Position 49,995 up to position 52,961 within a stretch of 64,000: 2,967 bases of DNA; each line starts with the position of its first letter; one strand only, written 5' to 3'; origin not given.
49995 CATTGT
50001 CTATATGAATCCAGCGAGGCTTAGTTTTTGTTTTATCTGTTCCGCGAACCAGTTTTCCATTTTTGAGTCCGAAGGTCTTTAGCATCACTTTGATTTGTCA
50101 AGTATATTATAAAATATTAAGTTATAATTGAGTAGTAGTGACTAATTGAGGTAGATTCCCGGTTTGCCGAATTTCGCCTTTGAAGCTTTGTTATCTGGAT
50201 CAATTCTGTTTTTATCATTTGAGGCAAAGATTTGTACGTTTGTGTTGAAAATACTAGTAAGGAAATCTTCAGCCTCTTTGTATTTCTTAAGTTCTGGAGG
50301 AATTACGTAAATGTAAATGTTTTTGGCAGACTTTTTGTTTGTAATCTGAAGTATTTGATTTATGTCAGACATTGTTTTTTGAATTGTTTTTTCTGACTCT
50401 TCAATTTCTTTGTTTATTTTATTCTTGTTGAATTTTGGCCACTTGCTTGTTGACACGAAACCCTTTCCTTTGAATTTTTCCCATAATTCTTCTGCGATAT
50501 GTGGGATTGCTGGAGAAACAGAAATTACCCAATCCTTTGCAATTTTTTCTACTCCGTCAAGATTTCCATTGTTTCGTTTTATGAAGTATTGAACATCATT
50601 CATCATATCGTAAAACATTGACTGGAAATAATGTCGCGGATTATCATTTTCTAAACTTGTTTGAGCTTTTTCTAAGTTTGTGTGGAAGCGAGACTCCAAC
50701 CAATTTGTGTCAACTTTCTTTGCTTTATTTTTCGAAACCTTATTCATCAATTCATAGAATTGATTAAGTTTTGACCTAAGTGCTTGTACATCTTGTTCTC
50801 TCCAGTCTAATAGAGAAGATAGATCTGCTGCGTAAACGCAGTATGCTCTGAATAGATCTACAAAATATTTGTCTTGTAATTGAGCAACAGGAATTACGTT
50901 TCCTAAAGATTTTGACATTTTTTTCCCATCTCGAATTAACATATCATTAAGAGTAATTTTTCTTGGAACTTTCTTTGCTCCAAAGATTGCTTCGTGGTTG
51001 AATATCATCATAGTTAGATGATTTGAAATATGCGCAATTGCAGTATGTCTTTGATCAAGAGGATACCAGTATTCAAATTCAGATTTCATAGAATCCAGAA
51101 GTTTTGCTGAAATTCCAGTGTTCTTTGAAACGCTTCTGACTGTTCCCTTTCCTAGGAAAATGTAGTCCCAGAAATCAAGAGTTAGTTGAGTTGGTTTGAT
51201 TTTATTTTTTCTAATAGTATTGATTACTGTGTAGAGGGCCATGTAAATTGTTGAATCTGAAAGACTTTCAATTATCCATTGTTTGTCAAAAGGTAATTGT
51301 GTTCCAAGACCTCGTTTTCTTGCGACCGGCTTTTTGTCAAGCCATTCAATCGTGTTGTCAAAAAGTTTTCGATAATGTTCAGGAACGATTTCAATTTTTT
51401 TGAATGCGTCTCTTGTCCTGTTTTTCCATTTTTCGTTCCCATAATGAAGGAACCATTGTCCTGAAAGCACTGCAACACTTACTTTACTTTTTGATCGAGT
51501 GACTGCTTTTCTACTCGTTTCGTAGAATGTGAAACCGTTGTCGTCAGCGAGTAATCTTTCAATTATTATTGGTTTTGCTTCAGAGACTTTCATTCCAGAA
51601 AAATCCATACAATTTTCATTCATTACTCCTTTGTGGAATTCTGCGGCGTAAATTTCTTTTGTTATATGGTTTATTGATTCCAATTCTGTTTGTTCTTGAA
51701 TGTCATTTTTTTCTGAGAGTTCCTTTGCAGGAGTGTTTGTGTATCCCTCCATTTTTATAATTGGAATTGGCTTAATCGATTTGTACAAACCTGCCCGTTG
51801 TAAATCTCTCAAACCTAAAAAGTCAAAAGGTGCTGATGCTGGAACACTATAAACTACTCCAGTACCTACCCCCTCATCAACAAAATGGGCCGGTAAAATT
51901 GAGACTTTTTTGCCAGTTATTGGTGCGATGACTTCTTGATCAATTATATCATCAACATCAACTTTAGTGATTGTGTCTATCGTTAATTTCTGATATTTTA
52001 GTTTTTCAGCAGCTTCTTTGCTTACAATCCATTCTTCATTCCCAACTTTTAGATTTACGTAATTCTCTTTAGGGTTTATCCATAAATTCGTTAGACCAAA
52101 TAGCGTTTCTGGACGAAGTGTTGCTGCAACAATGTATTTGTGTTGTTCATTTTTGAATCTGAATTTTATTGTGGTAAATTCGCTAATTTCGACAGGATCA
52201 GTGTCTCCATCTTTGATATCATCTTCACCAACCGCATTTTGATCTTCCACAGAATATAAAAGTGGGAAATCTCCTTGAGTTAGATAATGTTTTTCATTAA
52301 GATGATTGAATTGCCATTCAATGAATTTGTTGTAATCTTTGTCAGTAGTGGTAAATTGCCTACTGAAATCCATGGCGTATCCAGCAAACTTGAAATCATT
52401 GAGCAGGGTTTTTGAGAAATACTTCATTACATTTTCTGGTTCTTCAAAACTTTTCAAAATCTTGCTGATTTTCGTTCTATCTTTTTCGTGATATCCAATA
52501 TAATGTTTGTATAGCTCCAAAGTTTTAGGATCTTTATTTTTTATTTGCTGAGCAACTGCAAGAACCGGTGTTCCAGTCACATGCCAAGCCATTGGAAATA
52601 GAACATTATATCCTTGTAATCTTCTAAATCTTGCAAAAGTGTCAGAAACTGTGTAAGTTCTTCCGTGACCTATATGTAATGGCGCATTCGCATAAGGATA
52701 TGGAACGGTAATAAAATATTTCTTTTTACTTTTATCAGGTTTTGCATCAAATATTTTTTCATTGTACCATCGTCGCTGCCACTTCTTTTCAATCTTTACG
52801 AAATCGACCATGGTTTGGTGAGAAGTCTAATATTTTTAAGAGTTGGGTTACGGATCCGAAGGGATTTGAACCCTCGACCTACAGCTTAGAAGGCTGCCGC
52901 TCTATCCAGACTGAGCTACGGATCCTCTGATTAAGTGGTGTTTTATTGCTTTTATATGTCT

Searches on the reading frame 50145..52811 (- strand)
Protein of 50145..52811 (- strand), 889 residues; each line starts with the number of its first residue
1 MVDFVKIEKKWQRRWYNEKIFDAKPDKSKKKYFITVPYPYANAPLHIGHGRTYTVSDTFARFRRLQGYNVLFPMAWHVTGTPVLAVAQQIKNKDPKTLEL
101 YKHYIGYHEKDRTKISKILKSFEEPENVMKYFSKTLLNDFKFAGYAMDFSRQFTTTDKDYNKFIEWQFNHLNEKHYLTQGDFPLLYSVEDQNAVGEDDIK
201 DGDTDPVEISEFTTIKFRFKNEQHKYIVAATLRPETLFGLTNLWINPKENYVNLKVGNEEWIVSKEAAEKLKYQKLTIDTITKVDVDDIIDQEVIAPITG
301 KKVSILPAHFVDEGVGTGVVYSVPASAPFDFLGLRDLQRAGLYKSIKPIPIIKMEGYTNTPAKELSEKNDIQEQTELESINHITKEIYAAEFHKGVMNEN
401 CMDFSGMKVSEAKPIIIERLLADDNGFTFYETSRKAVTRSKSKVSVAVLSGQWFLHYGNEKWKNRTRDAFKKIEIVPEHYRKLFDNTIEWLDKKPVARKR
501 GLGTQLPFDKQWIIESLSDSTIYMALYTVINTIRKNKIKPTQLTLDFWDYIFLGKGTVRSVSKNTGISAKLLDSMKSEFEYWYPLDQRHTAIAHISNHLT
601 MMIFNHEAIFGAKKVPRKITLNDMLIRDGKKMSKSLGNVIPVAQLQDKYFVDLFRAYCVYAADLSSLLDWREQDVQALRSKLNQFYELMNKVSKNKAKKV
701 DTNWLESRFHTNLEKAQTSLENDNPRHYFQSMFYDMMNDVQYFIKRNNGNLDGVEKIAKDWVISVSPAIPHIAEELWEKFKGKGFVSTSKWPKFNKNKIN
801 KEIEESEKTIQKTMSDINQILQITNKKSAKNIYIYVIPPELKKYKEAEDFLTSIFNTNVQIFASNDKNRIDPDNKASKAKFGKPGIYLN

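Call 56: search_protein_families(library=pfam, proteins=[window:50145-52811:-], max_evalue=0.00001)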
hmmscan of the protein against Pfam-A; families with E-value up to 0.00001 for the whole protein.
window:50145-52811:- (889 aa): 5 families
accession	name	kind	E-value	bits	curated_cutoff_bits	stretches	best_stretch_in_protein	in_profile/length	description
PF00133.28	tRNA-synt_1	-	2.2e-33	116.1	22.7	1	10-662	1-406/414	tRNA synthetases class I (I, L, M and V)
PF09334.17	tRNA-synt_1g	-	1.9e-20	73.4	20.1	2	32-108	1-74/391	tRNA synthetases class I (M)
PF08264.19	Anticodon_1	-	5.7e-17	62.4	25.1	1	703-830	2-145/148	Anticodon-binding domain of tRNA ligase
PF01406.26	tRNA-synt_1e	-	2e-09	37.7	27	0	605-677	228-298/301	tRNA synthetases class I (C) catalytic domain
PF13603.12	tRNA-synt_1_2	-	5.6e-09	36.2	25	1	213-354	10-142/185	Leucyl-tRNA synthetase, editing domain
